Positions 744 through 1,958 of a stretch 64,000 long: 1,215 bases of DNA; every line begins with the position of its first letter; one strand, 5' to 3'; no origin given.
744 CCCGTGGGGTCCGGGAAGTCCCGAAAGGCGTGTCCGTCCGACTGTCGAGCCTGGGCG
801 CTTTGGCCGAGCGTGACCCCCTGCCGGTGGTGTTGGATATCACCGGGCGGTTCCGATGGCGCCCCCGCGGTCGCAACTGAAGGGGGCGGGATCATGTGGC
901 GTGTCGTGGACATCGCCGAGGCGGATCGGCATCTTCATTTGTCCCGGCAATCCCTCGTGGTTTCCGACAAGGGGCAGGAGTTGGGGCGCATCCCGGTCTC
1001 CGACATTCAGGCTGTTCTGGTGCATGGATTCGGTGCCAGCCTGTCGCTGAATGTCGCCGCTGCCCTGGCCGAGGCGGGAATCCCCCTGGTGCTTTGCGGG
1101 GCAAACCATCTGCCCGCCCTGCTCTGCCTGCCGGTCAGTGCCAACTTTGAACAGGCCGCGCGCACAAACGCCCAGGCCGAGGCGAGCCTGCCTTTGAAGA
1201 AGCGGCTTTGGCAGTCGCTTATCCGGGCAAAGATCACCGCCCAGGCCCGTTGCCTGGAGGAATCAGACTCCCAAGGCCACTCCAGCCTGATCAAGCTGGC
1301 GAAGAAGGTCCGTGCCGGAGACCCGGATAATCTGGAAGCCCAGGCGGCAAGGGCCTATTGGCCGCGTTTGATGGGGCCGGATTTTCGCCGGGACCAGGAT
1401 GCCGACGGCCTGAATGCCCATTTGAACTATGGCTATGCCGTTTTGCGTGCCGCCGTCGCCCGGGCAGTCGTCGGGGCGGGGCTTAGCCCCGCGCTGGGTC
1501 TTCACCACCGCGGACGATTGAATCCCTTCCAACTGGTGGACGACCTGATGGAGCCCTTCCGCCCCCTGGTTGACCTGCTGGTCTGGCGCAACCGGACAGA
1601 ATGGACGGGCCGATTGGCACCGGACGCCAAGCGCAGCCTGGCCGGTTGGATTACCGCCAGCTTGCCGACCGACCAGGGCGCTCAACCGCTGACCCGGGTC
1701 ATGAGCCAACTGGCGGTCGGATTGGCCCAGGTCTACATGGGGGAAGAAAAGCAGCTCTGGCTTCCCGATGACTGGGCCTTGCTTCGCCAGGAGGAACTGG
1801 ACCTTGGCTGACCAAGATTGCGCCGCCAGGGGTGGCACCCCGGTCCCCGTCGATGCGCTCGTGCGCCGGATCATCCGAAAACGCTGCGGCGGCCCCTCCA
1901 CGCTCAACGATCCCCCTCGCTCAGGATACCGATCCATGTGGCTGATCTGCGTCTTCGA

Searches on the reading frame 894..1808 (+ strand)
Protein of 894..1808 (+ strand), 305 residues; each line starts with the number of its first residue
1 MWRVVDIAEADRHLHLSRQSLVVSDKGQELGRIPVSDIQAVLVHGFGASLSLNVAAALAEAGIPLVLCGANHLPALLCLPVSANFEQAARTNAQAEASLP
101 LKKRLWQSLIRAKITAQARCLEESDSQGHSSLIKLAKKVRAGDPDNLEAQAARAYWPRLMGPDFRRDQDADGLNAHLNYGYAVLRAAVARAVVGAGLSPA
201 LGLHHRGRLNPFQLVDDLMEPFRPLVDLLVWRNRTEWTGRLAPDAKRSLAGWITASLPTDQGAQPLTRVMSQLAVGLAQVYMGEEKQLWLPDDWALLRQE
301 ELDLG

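Call 6: find_homologous_proteins(query=window:894-1808:+, max_evalue=1e-20)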
Query window:894-1808:+ (305 aa): 3274 proteins with E <= 1e-20 among 8000 candidates; the best 120 are listed.
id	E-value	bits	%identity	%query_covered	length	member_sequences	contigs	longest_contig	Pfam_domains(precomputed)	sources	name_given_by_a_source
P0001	6.3e-198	674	100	100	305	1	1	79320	PF01867.22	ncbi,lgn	ncbi:MAG: type II CRISPR-associated endonuclease Cas1 [Magnetovibrionaceae bacterium]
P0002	8.4e-121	421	67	100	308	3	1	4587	PF01867.22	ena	-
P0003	1.2e-119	417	65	100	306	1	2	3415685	PF01867.22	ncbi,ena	-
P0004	2.0e-119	416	66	100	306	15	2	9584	PF01867.22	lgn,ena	-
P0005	3.9e-119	415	66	100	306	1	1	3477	PF01867.22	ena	-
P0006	6.9e-119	415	64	100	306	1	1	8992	PF01867.22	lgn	-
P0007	1.7e-118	413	66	100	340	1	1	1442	PF01867.22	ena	-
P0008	2.2e-118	413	64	100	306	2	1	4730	PF01867.22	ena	-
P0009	2.6e-118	413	65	99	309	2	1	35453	PF01867.22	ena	-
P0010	6.3e-118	411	64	100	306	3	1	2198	PF01867.22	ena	-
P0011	9.9e-117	407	64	100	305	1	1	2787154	PF01867.22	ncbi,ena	-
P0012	1.9e-116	406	64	100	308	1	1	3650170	PF01867.22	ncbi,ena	-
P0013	4.7e-116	405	63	100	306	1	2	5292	PF01867.22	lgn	-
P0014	6.0e-116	405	64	99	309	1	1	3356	PF01867.22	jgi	-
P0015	9.6e-116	404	63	100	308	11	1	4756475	PF01867.22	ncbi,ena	-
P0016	1.8e-115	403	65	100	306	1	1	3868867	PF01867.22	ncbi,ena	-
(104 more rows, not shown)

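Call 9: find_encoding_contigs(protein=P0001, flank=10000, max_places=3)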
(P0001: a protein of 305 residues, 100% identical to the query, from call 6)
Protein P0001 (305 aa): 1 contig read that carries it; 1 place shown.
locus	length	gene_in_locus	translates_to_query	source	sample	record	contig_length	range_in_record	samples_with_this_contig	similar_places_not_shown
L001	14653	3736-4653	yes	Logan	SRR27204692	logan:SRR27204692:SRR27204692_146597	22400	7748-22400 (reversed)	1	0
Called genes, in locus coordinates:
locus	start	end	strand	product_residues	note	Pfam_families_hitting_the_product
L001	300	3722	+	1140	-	PF18470:Cas9_a, PF13395:HNH_4, PF18541:RuvC_III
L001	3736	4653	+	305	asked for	PF01867:Cas_Cas1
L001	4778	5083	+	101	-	PF09827:CRISPR_Cas2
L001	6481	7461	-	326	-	PF00149:Metallophos, PF12850:Metallophos_2 (weak)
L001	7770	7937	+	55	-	-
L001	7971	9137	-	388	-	PF00089:Trypsin, PF10459:Peptidase_S46 (faint), PF13365:Trypsin_2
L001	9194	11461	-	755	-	PF00082:Peptidase_S8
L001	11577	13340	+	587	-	PF04909:Amidohydro_2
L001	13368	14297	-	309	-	PF00126:HTH_1, PF03466:LysR_substrate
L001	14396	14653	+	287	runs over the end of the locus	PF05368:NmrA, PF13460:NAD_binding_10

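Call 13: find_related_loci(query=A1, collection=genome_contigs, flank=10000)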
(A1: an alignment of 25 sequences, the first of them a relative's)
Query A1 (305 aa) in genome_contigs; peptide patterns used: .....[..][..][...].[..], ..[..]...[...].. (x = any residue, [..] = any of these).
600 stretches matched a pattern (row limit reached: there are more); 596 encode a relative of the query (tblastn E <= 1e-3); the best 80 are kept; 80 distinct loci.
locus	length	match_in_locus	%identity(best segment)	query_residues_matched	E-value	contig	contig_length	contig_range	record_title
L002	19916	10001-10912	63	1-304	9e-120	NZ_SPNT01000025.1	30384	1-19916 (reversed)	Nitratireductor sp. XY-223 NODE_25_length_30384_cov_56.612662, whole genome shotgun sequence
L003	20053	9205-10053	52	3-286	4e-88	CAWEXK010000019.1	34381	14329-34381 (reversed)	MAG: uncultured Alphaproteobacteria bacterium isolate MFD06092.bin.2.175 genome assembly, contig: contig_57709, whole ge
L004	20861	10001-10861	53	3-287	1e-87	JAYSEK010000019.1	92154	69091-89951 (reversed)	MAG: Burkholderiaceae bacterium isolate ZZ2_ZZA248_bin.48 NODE_248_length_92154_cov_158.561895, whole genome shotgun seq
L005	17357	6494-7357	51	3-291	4e-86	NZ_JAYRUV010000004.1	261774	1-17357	MAG: Dongia sp. isolate NJ_NJASGE2bin.4 NODE_41_length_261774_cov_4.526278, whole genome shotgun sequence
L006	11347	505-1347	52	3-284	3e-86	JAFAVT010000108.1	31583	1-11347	MAG: Alphaproteobacteria bacterium isolate CP_BM_RX_43 BM_RX_k147_2173345, whole genome shotgun sequence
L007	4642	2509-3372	49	3-291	3e-85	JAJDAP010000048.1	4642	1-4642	MAG: Deltaproteobacteria bacterium isolate OFTM159 OFTM159_47, whole genome shotgun sequence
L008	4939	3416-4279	52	3-291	5e-85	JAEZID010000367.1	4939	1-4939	MAG: Proteobacteria bacterium isolate OH_CDB_169 k127_186975, whole genome shotgun sequence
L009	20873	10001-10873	50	1-291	7e-84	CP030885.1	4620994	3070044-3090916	MAG: Rhodospirillaceae bacterium isolate ECT2AJA-110-B chromosome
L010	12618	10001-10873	49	1-292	7e-84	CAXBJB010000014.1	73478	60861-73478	MAG TPA_asm: uncultured Alphaproteobacteria bacterium isolate ERR2762157_binner12_Refined_11 genome assembly, contig: ER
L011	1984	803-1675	46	3-291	1e-87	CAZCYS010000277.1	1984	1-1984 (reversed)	MAG TPA_asm: uncultured Hydromonas sp. isolate binchicken_co41_27 genome assembly, contig: NODE_84907_length_1984_cov_22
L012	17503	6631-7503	48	3-291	6e-82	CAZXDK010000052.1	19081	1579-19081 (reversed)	MAG TPA_asm: uncultured Gallionellaceae bacterium isolate SRP302447_co1_762 genome assembly, contig: NODE_7680_length_19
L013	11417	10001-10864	50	3-291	4e-82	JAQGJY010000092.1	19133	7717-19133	MAG: Tardiphaga sp. isolate RYN_497 scaffold_2520633, whole genome shotgun sequence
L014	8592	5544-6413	49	1-291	3e-82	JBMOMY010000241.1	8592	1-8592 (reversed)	MAG: Pseudomonadota bacterium isolate Betzabe_MAG062 MAG062_241, whole genome shotgun sequence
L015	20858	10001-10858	47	4-287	1e-81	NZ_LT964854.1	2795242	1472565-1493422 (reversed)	Ottowia massiliensis strain Marseille-P4747, whole genome shotgun sequence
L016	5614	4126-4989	52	3-291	9e-82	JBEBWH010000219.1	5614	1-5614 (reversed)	MAG: Bradyrhizobium sp. isolate T2.bin.282 NODE_51914_length_5614_cov_5.316244, whole genome shotgun sequence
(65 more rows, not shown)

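Call 14: find_encoding_contigs(protein=P0003, flank=10000, max_places=1)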
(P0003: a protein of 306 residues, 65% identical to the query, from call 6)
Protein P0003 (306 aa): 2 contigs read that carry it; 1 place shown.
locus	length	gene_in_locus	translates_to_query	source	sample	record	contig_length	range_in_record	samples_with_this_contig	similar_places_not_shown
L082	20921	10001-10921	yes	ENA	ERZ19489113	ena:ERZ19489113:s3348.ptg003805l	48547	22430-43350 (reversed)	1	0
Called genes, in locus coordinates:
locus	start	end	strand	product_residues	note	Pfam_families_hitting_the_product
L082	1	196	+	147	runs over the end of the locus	PF00012:HSP70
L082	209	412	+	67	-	PF00012:HSP70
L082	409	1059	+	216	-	PF00012:HSP70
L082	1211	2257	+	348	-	PF00226:DnaJ, PF01556:DnaJ_C, PF00684:DnaJ_CXXCXGXG, PF27439:DnaJ_C_2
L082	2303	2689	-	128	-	-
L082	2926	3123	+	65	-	PF05173:DapB_C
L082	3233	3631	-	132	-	PF07750:GcrA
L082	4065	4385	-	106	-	-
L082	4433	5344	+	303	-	PF00501:AMP-binding, PF13193:AMP-binding_C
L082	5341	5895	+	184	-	PF02558:ApbA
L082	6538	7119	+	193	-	-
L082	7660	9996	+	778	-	PF13395:HNH_4, PF18541:RuvC_III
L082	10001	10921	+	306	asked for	PF01867:Cas_Cas1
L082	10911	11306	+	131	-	PF09827:CRISPR_Cas2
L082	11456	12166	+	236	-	-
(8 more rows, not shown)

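Call 15: find_encoding_contigs(protein=P0016, flank=10000, max_places=1)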
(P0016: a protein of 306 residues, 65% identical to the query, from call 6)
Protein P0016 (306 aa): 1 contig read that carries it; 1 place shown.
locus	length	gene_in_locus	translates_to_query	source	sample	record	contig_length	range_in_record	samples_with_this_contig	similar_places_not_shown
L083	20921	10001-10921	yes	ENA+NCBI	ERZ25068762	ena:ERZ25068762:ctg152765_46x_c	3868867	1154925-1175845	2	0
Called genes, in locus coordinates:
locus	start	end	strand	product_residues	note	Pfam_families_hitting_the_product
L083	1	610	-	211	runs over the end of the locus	PF00005:ABC_tran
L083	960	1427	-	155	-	PF13458:Peripla_BP_6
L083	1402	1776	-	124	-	PF13458:Peripla_BP_6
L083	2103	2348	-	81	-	-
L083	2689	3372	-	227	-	PF01300:Sua5_yciO_yrdC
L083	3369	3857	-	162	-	PF01980:TrmO_N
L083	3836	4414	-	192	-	PF00881:Nitroreductase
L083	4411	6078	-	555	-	PF00501:AMP-binding, PF13193:AMP-binding_C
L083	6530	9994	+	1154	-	PF13395:HNH_4, PF18541:RuvC_III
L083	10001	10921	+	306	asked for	PF01867:Cas_Cas1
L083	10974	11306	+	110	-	PF09827:CRISPR_Cas2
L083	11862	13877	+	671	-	PF02538:Hydantoinase_B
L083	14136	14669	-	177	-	-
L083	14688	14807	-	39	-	-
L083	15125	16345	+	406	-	PF00691:OmpA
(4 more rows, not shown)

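Call 16: find_encoding_contigs(protein=P0011, flank=10000, max_places=1)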
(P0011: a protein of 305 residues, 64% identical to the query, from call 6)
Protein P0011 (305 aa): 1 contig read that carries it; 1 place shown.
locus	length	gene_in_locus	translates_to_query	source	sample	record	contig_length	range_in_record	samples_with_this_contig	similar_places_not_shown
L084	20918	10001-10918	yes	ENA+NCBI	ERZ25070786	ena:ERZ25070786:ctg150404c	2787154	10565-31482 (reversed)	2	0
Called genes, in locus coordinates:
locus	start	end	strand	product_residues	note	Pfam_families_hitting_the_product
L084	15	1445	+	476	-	PF01523:PmbA_TldD_1st, PF19290:PmbA_TldD_2nd, PF19289:PmbA_TldD_3rd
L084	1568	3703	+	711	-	-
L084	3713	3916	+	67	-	PF00535:Glycos_transf_2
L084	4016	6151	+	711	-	-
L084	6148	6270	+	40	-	-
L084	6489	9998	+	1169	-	PF13395:HNH_4, PF18541:RuvC_III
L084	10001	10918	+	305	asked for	PF01867:Cas_Cas1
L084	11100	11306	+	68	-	PF09827:CRISPR_Cas2 (weak)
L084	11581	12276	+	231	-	-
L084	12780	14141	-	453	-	PF04107:GCS2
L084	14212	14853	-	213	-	PF20260:PUA_4 (weak), PF04452:Methyltrans_RNA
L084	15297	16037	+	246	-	PF01040:UbiA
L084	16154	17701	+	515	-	PF20695:UbiD_N, PF01977:UbiD, PF20696:UbiD_C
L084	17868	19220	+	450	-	PF01523:PmbA_TldD_1st, PF19290:PmbA_TldD_2nd, PF19289:PmbA_TldD_3rd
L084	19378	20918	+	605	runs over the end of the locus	PF00664:ABC_membrane, PF00005:ABC_tran, PF02463:SMC_N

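Call 17: find_encoding_contigs(protein=P0009, flank=10000, max_places=1)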
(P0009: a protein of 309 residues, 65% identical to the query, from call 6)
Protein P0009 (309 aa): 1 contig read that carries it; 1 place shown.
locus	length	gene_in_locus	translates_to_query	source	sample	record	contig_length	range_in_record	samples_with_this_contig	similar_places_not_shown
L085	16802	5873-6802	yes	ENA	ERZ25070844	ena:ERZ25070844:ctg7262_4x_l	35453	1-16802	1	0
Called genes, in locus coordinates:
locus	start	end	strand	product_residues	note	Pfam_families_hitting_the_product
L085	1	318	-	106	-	?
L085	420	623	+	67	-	-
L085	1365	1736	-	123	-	PF18480:DUF5615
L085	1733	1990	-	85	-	PF04255:DUF433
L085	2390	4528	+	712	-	PF18470:Cas9_a (weak), PF13395:HNH_4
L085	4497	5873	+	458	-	PF18541:RuvC_III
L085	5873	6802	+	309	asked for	PF01867:Cas_Cas1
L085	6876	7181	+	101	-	PF09827:CRISPR_Cas2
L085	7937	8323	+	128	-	-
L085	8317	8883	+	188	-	PF13358:DDE_3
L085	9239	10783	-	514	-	PF00501:AMP-binding, PF13193:AMP-binding_C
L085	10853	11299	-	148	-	PF00753:Lactamase_B (weak)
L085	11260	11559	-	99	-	PF00753:Lactamase_B, PF23023:Anti-Pycsar_Apyc1 (weak)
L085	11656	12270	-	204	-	-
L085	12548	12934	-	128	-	-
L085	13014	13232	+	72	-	PF07506:RepB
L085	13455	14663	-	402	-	PF00497:SBP_bac_3 (weak)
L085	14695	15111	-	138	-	PF01850:PIN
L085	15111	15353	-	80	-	-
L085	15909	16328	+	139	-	PF04575:SlipAM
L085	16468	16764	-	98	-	PF01381:HTH_3, PF12844:HTH_19 (weak), PF13560:HTH_31 (weak)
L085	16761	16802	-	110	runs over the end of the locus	PF06296:RelE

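Call 42: search_solved_structures(query=L001:300-3719:+, max_evalue=0.00001)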
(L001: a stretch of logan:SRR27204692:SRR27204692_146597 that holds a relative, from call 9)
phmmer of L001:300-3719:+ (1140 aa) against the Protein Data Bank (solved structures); distinct sequences matched with E-value up to 0.00001: 42.
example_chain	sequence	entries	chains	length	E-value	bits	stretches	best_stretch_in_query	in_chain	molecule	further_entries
9ar4_A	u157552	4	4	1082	1.6e-48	169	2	476-714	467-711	CRISPR-associated endonuclease Cas9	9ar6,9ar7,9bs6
8ja0_A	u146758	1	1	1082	2.7e-48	168.2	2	470-716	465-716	CRISPR-associated endonuclease Cas9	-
6kc8_A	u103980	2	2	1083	2.7e-48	168.2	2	470-716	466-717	CRISPR-associated endonuclease Cas9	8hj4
6jdq_A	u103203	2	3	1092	2.8e-48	168.2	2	470-716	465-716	CRISPR-associated endonuclease Cas9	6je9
6jdv_A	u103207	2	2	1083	6.5e-47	163.7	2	470-716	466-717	CRISPR-associated endonuclease Cas9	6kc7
8hnt_A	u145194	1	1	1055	1.5e-46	162.5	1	3-714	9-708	CRISPR-associated endonuclease Cas9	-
6je4_A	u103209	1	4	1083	8.3e-46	160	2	470-716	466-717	CRISPR-associated endonuclease Cas9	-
8jtj_A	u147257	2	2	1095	3e-45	158.2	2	476-713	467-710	CRISPR-associated endonuclease Cas9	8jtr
8hnw_A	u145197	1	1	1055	3.9e-45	157.8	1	3-714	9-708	CRISPR-associated endonuclease Cas9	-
8hnv_A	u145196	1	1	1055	3.9e-44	154.5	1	3-714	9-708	CRISPR-associated endonuclease Cas9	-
6je3_A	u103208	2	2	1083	4.8e-44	154.2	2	470-716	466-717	CRISPR-associated endonuclease Cas9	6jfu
8uza_A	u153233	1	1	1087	6e-44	153.8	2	476-713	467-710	CRISPR-associated endonuclease Cas9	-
8uzb_A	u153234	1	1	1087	1.8e-43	152.3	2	476-713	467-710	CRISPR-associated endonuclease Cas9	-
21dz_A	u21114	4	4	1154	8.1e-37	130.3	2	470-713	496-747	CRISPR-associated endonuclease Cas9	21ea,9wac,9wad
7enr_A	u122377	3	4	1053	5e-27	97.8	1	477-711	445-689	CRISPR-associated endonuclease Cas9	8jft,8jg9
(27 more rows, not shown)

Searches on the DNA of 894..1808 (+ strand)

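Call 32: search_with_rna_model(model_id=R1, sources=[L001, L002, L082, L083, L084, L085, L086, L087, L088, L089, L090, L091, L092], max_evalue=0.001, make_alignment=true)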
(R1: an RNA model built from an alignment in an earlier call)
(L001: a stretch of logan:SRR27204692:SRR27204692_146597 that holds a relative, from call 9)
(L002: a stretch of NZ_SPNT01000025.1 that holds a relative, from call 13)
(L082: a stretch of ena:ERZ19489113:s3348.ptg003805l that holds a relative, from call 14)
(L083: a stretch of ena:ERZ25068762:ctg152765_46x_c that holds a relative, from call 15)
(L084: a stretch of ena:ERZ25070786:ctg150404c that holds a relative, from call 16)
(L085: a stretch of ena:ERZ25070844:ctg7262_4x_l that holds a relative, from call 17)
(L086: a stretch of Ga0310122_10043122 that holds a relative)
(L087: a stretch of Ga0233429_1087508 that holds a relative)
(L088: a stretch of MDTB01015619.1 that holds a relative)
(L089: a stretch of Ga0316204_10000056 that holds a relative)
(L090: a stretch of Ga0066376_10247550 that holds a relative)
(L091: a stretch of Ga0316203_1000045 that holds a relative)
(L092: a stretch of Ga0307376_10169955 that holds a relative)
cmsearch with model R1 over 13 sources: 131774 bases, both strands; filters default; matches with E-value up to 0.001: 111.
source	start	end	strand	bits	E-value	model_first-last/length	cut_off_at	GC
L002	6331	6431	-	105.2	7.4e-30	1-101/101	no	0.48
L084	6315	6417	-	103.8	1.9e-29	1-101/101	no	0.52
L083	6354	6454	-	101.2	1.2e-28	1-101/101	no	0.58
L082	6374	6476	-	99.2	4.6e-28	1-101/101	no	0.58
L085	2200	2299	-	97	2.2e-27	1-101/101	no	0.53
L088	533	631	-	85.2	7.8e-24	1-101/101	no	0.42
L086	1911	2010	-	84.9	1e-23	1-101/101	no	0.45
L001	144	241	-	84.7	1.1e-23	1-101/101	no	0.51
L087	881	980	-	83.9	1.9e-23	1-101/101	no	0.54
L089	2074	2176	-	82.4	5.7e-23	1-101/101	no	0.5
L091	1574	1676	+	82.4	5.7e-23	1-101/101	no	0.5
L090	171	270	-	81.4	1.1e-22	1-101/101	no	0.46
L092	190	240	-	28.6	9.7e-07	1-101/101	no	0.24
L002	14460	14553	+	27.9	1.6e-06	1-101/101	no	0.46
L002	12805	12856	+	27.6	1.9e-06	1-101/101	no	0.56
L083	11580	11623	+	27.6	1.9e-06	1-101/101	no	0.45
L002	12606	12647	+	27.6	2e-06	1-101/101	no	0.55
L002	11645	11687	+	27.1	2.9e-06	1-101/101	no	0.49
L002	13991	14034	+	26.8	3.4e-06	1-101/101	no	0.52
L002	13530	13574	+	26.5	4.2e-06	1-101/101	no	0.51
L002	13860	13900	+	26.4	4.5e-06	1-101/101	no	0.49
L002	11843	11894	+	26.2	5e-06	1-101/101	no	0.54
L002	11382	11423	+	26.1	5.5e-06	1-101/101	no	0.52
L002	12871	12931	+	26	5.9e-06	1-101/101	no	0.52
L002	14265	14304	+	26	6e-06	1-101/101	no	0.5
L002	13794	13832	+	25.8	6.7e-06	1-101/101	no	0.51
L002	14199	14241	+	25.6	7.7e-06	1-101/101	no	0.51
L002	12739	12800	+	25.6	8e-06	1-101/101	no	0.45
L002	12239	12301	+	25.5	8.2e-06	1-101/101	no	0.56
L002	12672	12716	+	25.5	8.3e-06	1-101/101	no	0.56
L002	13068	13108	+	25.5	8.3e-06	1-101/101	no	0.56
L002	14394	14434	+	25.5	8.3e-06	1-101/101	no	0.56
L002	15907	15949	+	25.4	8.8e-06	1-101/101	no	0.53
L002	11579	11615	+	25.4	8.9e-06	1-101/101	no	0.51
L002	14133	14173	+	25.1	1.1e-05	1-101/101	no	0.54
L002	13200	13286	+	24.9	1.2e-05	1-101/101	no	0.55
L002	13662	13730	+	24.9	1.2e-05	1-101/101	no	0.55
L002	13596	13643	+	24.8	1.4e-05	1-101/101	no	0.52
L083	11712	11808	+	24.6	1.6e-05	1-101/101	no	0.59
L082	11383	11465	+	24.5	1.7e-05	1-101/101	no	0.55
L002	12304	12346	+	24.3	1.9e-05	1-101/101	no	0.51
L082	12108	12147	+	24.2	2.1e-05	1-101/101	no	0.5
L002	12937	12970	+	24.2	2.1e-05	1-101/101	no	0.53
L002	13464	13497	+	24.2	2.1e-05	1-101/101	no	0.53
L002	11777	11810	+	24.2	2.1e-05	1-101/101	no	0.53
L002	11909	11942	+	24.2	2.1e-05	1-101/101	no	0.53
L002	11513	11546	+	24.2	2.1e-05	1-101/101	no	0.53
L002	14057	14090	+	24.2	2.1e-05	1-101/101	no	0.53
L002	11448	11481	+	24.2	2.1e-05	1-101/101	no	0.56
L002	12370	12403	+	24.2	2.1e-05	1-101/101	no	0.56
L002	13002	13035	+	24.2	2.1e-05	1-101/101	no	0.56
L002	13134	13167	+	24.2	2.1e-05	1-101/101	no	0.56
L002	12173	12206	+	24.2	2.1e-05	1-101/101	no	0.56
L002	12041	12074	+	24.2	2.1e-05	1-101/101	no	0.56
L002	13398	13431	+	24.2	2.1e-05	1-101/101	no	0.56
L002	11975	12008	+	24.2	2.1e-05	1-101/101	no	0.56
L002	12107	12140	+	24.2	2.1e-05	1-101/101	no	0.56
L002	12436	12468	+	24.1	2.2e-05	1-101/101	no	0.55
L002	13926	13958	+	24.1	2.2e-05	1-101/101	no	0.55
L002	12540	12572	+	24.1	2.2e-05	1-101/101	no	0.55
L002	13332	13364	+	24.1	2.2e-05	1-101/101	no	0.55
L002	12502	12534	+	24.1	2.2e-05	1-101/101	no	0.55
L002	11711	11743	+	24.1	2.2e-05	1-101/101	no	0.55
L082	11712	11754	+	23.9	2.6e-05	1-101/101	no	0.56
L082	13164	13206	+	23.8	2.7e-05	1-101/101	no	0.53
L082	12702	12743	+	23.7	2.9e-05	1-101/101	no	0.55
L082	12504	12556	+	23.7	2.9e-05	1-101/101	no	0.55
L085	7258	7300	+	23.7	3e-05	1-101/101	no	0.42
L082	11514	11575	+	23.6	3.1e-05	1-101/101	no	0.61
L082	12768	12820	+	23.4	3.6e-05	1-101/101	no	0.55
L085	7456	7499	+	23.4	3.7e-05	1-101/101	no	0.43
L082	11909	11951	+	23.2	4.2e-05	1-101/101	no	0.56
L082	13296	13336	+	23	4.8e-05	1-101/101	no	0.54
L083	11382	11422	+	22.6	6.3e-05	1-101/101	no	0.49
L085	7719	7760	+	22.5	6.7e-05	1-101/101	no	0.48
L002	14330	14362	+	22.4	7.2e-05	1-101/101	no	0.52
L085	7324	7366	+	22.4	7.3e-05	1-101/101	no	0.44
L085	7785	7827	+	22.3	7.6e-05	1-101/101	no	0.51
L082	11646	11679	+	22.3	7.7e-05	1-101/101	no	0.53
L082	12438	12471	+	22.3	7.7e-05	1-101/101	no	0.53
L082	12240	12273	+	22.3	7.7e-05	1-101/101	no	0.53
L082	12636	12669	+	22.3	7.7e-05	1-101/101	no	0.53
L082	12834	12867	+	22.3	7.7e-05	1-101/101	no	0.53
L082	11975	12008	+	22.3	7.7e-05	1-101/101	no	0.53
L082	12372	12405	+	22.3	7.8e-05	1-101/101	no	0.56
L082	13230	13263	+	22.3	7.8e-05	1-101/101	no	0.56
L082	12570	12603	+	22.3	7.8e-05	1-101/101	no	0.56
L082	13032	13065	+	22.3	7.8e-05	1-101/101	no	0.56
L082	11844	11877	+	22.3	7.8e-05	1-101/101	no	0.56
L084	6272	6355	+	22.3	7.9e-05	1-101/101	no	0.55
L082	12041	12073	+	22.3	7.9e-05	1-101/101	no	0.55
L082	13098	13130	+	22.3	7.9e-05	1-101/101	no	0.55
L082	11778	11810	+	22.3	7.9e-05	1-101/101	no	0.55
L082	12174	12206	+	22.3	7.9e-05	1-101/101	no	0.55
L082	12900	12932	+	22.3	7.9e-05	1-101/101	no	0.55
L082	11580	11612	+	22.3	7.9e-05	1-101/101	no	0.55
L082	12306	12338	+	22.3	7.9e-05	1-101/101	no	0.55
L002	6233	6371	+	22.2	8.1e-05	1-101/101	no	0.44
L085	8906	8950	+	22.2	8.6e-05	1-101/101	no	0.53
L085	7522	7562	+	22.1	9.1e-05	1-101/101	no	0.51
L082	6375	6405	+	21.9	0.0001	62-92/101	no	0.68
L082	12966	12999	+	21.4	0.00014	1-101/101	no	0.5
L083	11514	11557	+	21.3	0.00016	1-101/101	no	0.52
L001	5161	5207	+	21.3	0.00016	1-101/101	no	0.53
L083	11448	11480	+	21.1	0.00018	1-101/101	no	0.52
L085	7653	7692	+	21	0.00019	1-101/101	no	0.45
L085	7390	7423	+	20.9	0.00021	1-101/101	no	0.5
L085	7587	7619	+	20.9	0.00021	1-101/101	no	0.48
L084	12622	12728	+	19.3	0.00061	1-101/101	no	0.47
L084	11566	11618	+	18.9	0.00083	1-101/101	no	0.45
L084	12490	12542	+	18.8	0.00088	1-101/101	no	0.47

Alignment A3: 111 matches aligned to the model, 206 columns, each read 5' to 3' on its own strand. Consensus structure (alignment columns), stored with it:
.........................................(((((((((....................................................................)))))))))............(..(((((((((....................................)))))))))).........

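Call 40: search_with_rna_model(model_id=R1, sources=[L001, L002, L082, L083, L084, L085, L086, L087, L088, L089, L090, L091], max_evalue=1e-15, make_alignment=true, show_alignments=0)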
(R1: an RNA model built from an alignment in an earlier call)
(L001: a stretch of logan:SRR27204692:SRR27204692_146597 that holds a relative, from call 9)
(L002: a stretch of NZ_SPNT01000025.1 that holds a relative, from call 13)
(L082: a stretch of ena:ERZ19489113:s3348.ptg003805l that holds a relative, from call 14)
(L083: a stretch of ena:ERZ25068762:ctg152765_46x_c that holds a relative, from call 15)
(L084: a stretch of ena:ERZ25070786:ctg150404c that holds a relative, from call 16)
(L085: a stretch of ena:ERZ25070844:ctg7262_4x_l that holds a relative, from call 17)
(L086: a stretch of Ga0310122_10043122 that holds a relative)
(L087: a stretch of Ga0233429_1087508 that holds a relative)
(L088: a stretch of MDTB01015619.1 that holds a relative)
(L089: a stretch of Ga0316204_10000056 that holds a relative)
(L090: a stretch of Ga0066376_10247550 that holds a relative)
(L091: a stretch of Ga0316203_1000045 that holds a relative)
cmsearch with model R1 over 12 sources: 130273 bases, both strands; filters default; matches with E-value up to 1e-15: 12.
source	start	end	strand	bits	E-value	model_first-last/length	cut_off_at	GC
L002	6331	6431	-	105.2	7.3e-30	1-101/101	no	0.48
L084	6315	6417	-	103.8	1.9e-29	1-101/101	no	0.52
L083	6354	6454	-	101.2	1.2e-28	1-101/101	no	0.58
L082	6374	6476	-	99.2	4.6e-28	1-101/101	no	0.58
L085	2200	2299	-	97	2.2e-27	1-101/101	no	0.53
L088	533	631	-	85.2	7.7e-24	1-101/101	no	0.42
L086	1911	2010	-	84.9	9.8e-24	1-101/101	no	0.45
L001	144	241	-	84.7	1.1e-23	1-101/101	no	0.51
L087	881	980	-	83.9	1.9e-23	1-101/101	no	0.54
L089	2074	2176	-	82.4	5.6e-23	1-101/101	no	0.5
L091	1574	1676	+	82.4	5.6e-23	1-101/101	no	0.5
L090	171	270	-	81.4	1.1e-22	1-101/101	no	0.46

Alignment A4: 12 matches aligned to the model, 106 columns, each read 5' to 3' on its own strand. Consensus structure (alignment columns), stored with it:
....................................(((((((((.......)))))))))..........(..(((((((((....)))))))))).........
